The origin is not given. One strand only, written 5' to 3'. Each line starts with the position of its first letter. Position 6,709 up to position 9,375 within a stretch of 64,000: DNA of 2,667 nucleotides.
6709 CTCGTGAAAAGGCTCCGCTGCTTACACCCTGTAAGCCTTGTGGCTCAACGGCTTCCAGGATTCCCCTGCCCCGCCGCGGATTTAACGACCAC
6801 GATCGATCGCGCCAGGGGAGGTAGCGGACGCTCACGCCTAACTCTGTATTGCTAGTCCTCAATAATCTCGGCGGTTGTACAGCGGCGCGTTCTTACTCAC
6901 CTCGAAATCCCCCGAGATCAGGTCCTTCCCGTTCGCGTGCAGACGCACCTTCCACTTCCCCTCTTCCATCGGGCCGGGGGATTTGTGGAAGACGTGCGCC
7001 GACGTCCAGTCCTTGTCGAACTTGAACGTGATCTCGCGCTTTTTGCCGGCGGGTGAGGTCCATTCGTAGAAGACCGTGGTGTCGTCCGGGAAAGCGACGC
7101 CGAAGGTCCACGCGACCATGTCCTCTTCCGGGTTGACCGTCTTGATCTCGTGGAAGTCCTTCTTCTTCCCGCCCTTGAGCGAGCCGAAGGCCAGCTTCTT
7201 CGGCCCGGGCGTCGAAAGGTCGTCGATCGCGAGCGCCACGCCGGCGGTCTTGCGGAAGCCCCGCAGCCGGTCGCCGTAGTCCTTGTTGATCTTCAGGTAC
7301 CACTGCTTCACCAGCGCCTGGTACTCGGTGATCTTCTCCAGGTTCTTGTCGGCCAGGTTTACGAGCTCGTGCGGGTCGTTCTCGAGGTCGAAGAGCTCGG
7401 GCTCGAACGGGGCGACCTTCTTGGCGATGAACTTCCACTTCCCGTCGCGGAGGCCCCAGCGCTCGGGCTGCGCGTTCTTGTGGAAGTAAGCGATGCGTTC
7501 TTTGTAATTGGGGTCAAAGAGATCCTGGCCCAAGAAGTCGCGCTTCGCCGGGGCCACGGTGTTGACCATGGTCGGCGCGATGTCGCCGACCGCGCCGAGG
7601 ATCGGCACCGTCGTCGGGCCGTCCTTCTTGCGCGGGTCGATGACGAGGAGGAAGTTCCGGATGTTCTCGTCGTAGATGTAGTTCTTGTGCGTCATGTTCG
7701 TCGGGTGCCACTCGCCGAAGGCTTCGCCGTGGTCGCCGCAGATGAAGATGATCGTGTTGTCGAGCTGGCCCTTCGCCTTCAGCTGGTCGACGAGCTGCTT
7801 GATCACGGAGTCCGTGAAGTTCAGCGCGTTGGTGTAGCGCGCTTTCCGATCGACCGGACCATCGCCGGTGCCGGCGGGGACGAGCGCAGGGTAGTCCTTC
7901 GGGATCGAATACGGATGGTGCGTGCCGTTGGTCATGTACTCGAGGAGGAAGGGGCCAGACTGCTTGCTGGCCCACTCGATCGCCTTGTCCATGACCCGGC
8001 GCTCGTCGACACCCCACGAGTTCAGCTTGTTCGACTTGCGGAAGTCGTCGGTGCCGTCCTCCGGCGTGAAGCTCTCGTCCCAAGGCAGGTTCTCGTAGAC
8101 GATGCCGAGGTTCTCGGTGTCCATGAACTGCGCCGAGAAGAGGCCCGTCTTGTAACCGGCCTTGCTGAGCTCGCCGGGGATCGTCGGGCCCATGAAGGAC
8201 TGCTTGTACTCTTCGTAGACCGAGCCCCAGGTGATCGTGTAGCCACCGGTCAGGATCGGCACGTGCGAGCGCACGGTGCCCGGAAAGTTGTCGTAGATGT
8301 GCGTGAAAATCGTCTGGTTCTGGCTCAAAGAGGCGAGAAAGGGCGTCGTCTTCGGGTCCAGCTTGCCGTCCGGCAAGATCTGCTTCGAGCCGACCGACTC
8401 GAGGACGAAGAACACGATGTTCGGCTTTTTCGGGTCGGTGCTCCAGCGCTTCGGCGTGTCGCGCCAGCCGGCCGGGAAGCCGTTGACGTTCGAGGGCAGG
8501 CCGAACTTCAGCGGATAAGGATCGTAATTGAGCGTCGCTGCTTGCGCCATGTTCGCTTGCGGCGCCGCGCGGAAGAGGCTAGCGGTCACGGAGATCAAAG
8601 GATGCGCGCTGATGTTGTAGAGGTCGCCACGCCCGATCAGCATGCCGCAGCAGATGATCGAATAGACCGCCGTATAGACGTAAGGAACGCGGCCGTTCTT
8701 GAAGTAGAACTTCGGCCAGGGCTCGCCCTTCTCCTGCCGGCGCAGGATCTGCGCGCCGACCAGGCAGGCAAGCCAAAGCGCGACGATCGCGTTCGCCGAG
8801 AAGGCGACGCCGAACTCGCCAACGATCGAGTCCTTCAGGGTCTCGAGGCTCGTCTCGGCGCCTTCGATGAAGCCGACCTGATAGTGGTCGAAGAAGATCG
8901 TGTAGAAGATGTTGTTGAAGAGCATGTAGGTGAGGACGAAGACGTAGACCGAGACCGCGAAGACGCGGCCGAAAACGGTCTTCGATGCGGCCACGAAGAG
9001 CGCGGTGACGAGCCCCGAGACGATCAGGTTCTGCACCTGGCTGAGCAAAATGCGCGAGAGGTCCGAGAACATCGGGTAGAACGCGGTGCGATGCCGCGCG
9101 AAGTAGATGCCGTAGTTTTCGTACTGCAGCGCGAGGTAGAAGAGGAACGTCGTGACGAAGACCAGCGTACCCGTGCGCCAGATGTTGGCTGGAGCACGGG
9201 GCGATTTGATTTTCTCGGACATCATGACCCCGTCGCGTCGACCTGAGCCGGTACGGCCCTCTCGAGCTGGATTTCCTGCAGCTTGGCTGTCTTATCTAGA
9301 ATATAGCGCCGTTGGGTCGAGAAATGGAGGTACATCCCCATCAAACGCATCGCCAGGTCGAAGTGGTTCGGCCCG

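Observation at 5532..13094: Candidate envelope-lipid tailoring locus: B12-radical SAM/DUF4070 coupled to LtaS-like enzyme and acyltransferase-3, divergent from SGNH-like and HHxxxDG acyltransferase genes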

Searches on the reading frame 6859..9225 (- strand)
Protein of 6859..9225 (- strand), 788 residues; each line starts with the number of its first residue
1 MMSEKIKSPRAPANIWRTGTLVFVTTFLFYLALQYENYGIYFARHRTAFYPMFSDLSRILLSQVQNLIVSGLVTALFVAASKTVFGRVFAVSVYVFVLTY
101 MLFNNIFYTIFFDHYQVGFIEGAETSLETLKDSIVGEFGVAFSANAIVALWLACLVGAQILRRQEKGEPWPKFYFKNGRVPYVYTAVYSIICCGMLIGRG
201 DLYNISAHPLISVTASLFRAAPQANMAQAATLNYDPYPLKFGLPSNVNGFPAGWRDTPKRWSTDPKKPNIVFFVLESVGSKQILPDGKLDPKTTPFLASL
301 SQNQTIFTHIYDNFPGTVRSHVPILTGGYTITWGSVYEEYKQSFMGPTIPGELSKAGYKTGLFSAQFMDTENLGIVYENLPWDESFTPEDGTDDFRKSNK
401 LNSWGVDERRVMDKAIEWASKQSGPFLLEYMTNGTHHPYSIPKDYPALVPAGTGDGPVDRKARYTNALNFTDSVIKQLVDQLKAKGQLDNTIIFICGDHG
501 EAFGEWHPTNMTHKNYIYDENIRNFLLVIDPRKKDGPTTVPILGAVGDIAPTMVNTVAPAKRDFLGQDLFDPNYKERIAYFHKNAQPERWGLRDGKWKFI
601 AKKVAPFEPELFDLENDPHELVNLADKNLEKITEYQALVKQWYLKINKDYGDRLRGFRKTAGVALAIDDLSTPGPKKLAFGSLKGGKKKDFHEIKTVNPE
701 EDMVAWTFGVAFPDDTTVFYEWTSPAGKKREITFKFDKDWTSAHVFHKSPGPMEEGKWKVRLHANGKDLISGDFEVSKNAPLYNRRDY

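Call 3: search_protein_families(library=pfam, proteins=[window:6859-9225:-], max_evalue=0.01)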
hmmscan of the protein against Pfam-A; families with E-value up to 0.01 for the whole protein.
window:6859-9225:- (788 aa): 4 families
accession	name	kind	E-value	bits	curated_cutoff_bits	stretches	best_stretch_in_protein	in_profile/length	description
PF00884.28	Sulfatase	-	1.1e-35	123.8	25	1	268-553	1-295/301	Sulfatase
PF01663.27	Phosphodiest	-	1.6e-05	25.2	23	1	461-592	181-304/342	Type I phosphodiesterase / nucleotide pyrophosphatase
PF16347.10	SGSH_C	-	2.9e-05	24.7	29.3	1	513-631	7-139/154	N-sulphoglucosamine sulphohydrolase, C-terminal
PF02995.22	DUF229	-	0.00022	20.5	25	1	463-509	305-351/496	Protein of unknown function (DUF229)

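Call 4: search_protein_families(library=ncbifam, proteins=[window:6859-9225:-], max_evalue=0.01)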
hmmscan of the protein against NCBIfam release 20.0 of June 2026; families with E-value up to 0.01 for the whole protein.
window:6859-9225:- (788 aa): 17 families
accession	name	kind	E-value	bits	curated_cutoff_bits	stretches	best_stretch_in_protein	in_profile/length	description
NF053595.1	LptchSynLtaSGpos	equivalog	3.8e-23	81.9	970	1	266-580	236-551/626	lipoteichoic acid synthase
NF010322.0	PRK13759.1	equivalog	9.4e-23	80.4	481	2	461-657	267-464/486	arylsulfatase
TIGR03417.1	chol_sulfatase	equivalog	1.1e-18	67.4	433.45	1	460-640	252-434/500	choline-sulfatase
NF052527.1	Mn_arylsulf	exception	4.4e-12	45.7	850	1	462-660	265-462/479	manganese-dependent arylsulfatase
NF045661.1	HdlasePehA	equivalog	1.3e-10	40.5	900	1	461-557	281-375/506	phosphoric/sulfuric ester hydrolase PehA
NF009027.0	PRK12363.1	equivalog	1.5e-07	30.5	572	1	399-563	293-448/703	phosphoglycerol transferase I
NF028537.1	P_eth_NH2_trans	domain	2.1e-05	23.3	500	1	464-505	413-454/527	phosphoethanolamine--lipid A transferase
NF038075.1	fam_STM4013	hypoth_equivalog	0.00012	21.6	250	1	453-505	193-238/261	STM4013/SEN3800 family hydrolase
NF008593.0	PRK11560.1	equivalog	0.00013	20.4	493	1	420-528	384-494/563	kdo(2)-lipid A phosphoethanolamine 7''-transferase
NF038282.1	LapC_YejM_PbgA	exception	0.00013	20.4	825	1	459-555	409-498/584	LPS biosynthesis-modulating metalloenzyme YejM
NF053859.1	polymyxin_MCR13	exception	0.0006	18.8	1250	1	463-505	415-457/541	MCR-13 family phosphoethanolamine--lipid A transferase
NF033836.1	polymyxin_MCR9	exception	0.0021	16.8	1240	1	463-505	415-457/539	MCR-9 family phosphoethanolamine--lipid A transferase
NF033862.2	polymyxin_MCR10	exception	0.0025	16.6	1250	1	463-505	415-457/539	MCR-10 family phosphoethanolamine--lipid A transferase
NF033409.0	poly_MCR3_broad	equivalog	0.0025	16.4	1075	1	462-505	410-453/535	MCR-3-related phosphoethanolamine--lipid A transferase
NF007933.0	PRK10649.1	subfamily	0.0027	16.3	404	1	443-512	408-475/577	phosphoethanolamine transferase CptA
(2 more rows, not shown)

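Call 21: find_homologous_proteins(query=window:6859-9225:-)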
Query window:6859-9225:- (788 aa): 78 proteins with E <= 0.001 among 8000 candidates.
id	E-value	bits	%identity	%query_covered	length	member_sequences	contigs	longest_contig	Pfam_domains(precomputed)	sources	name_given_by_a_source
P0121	0.0e+0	1859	100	100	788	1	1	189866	PF01663.28,PF00884.29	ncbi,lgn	-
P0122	0.0e+0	1262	68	98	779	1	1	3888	PF16347.11,PF00884.29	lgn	-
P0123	0.0e+0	1135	63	98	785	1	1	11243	PF01663.28,PF16347.11,PF00884.29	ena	-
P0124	6.3e-206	704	45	98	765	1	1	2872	PF01663.28,PF00884.29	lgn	-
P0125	8.3e-204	697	45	93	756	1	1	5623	PF01663.28,PF00884.29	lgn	-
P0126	2.9e-200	686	46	90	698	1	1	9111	PF01663.28,PF00884.29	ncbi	-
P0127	5.1e-191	655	38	96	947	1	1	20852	PF01663.28,PF16347.11,PF00884.29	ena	-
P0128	1.9e-183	630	38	96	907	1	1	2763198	PF01663.28,PF16347.11,PF00884.29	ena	-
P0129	2.5e-164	567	38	98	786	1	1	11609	PF00884.29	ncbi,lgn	-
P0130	1.6e-154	534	35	97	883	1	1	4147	PF01663.28,PF00884.29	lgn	-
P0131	3.1e-153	530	37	97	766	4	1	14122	PF01663.28,PF00884.29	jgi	jgi:phosphoglycerol transferase MdoB-like AlkP superfamily enzyme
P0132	9.2e-151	522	36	92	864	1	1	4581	PF01663.28,PF00884.29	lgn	-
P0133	3.2e-146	507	37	98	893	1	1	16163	PF01663.28,PF00884.29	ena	-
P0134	1.5e-145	505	38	88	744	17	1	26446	PF01663.28,PF00884.29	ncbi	-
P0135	4.1e-145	503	35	96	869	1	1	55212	PF01663.28,PF16347.11,PF00884.29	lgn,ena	-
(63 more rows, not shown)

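Call 23: find_related_loci(query=A2, collection=metagenome_contigs, flank=10000)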
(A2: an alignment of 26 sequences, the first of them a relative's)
Query A2 (788 aa) in metagenome_contigs; peptide patterns used: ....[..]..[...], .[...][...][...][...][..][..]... (x = any residue, [..] = any of these).
600 stretches matched a pattern (row limit reached: there are more); 387 encode a relative of the query (tblastn E <= 1e-3); the best 80 are kept; 80 distinct loci.
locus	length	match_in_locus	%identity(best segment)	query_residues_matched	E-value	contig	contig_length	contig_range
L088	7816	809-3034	36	10-776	4e-142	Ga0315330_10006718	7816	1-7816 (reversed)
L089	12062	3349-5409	36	99-776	3e-136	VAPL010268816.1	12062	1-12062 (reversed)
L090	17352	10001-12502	36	54-783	1e-134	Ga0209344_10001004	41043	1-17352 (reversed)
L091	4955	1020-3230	33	34-778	2e-127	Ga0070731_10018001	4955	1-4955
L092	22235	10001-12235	32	20-782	7e-119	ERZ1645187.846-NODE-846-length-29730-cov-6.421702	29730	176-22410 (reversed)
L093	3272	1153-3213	31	56-762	2e-95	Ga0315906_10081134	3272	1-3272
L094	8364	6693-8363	33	29-597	3e-82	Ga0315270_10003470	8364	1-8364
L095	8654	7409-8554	38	267-650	1e-78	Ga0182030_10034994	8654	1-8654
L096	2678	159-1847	31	206-779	1e-73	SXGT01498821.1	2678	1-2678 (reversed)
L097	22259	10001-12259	33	19-777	5e-132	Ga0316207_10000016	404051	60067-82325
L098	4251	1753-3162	29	130-642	4e-48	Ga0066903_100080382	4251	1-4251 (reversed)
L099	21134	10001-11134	31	248-642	2e-43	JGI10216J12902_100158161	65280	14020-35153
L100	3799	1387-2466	31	266-642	8e-44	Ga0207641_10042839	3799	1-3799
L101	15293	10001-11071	30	269-642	5e-43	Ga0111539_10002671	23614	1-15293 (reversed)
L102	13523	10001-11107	30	266-651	2e-42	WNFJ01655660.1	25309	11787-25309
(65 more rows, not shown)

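Call 25: find_encoding_contigs(protein=P0126, flank=10000, max_places=1)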
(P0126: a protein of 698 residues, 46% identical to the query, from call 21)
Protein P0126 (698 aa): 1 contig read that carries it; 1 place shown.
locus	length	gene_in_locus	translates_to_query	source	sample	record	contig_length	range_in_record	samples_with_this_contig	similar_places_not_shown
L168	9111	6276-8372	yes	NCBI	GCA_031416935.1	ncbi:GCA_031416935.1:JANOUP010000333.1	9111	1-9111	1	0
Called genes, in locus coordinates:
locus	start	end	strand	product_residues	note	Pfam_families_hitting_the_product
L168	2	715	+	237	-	?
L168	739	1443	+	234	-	PF00034:Cytochrom_C (faint), PF13442:Cytochrome_CBB3 (faint), PF07635:PSCyt1 (faint)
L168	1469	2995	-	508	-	PF00883:Peptidase_M17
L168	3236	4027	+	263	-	-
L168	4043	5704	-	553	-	-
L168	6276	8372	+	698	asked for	PF00884:Sulfatase, PF01663:Phosphodiest (weak)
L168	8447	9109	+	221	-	?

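Call 26: find_encoding_contigs(protein=P0125, flank=10000, max_places=1)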
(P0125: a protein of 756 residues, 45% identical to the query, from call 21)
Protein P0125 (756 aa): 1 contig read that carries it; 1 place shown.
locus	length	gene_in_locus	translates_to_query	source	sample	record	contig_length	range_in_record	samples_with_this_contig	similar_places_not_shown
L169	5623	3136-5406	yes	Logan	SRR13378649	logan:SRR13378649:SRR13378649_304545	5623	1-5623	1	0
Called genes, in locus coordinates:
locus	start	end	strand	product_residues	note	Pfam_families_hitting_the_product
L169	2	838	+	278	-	?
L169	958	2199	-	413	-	PF01435:Peptidase_M48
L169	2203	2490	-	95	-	PF00578:AhpC-TSA, PF08534:Redoxin (weak)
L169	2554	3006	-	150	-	PF00578:AhpC-TSA (weak)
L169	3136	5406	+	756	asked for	PF00884:Sulfatase, PF01663:Phosphodiest (faint)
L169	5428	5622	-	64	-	?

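Call 37: search_solved_structures(query=window:6859-9225:-, max_evalue=0.001)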
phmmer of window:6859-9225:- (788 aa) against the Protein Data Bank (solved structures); distinct sequences matched with E-value up to 0.001: 48.
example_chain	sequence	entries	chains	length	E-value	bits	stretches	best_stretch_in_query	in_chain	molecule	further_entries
4uoo_A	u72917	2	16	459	1.2e-18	69.8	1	265-580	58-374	LIPOTEICHOIC ACID SYNTHASE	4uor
6fny_A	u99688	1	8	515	1.9e-15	59.2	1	460-627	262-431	Choline-sulfatase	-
7pth_A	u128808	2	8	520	4.9e-15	57.9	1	460-627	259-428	Choline sulfatase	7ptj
6g5z_A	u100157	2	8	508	1.4e-14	56.4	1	460-627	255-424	Choline-sulfatase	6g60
7ebp_A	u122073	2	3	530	1.8e-14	56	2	264-438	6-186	Sulfatase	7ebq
9s8y_A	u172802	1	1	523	6.8e-14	54.1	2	266-438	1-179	Sulfatase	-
2w5q_A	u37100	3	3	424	5.2e-13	51.2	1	265-576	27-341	PROCESSED GLYCEROL PHOSPHATE LIPOTEICHOIC ACID SYNTHASE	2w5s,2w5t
2w5r_A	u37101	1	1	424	6e-13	51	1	265-576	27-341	PROCESSED GLYCEROL PHOSPHATE LIPOTEICHOIC ACID SYNTHASE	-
7snj_A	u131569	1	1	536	8.9e-13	50.4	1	464-565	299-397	Arylsulfatase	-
7sno_A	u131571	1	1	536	1.5e-12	49.7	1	464-565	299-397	Arylsulfatase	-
2w8d_A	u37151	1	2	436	1.8e-11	46.1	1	267-584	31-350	PROCESSED GLYCEROL PHOSPHATE LIPOTEICHOIC ACID SYNTHASE 2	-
2qzu_A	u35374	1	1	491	6.4e-11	44.3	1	450-652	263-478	Putative sulfatase yidJ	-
6hr5_A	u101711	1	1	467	7.3e-11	44.1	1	465-628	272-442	Alpha-L-rhamnosidase/sulfatase (GH78)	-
7lha_A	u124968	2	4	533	3.6e-10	41.8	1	464-558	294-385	Exo-L-galactose-6-sulfatase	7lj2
7p24_AAA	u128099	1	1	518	3.5e-09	38.5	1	464-654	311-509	Mucin-desulfating sulfatase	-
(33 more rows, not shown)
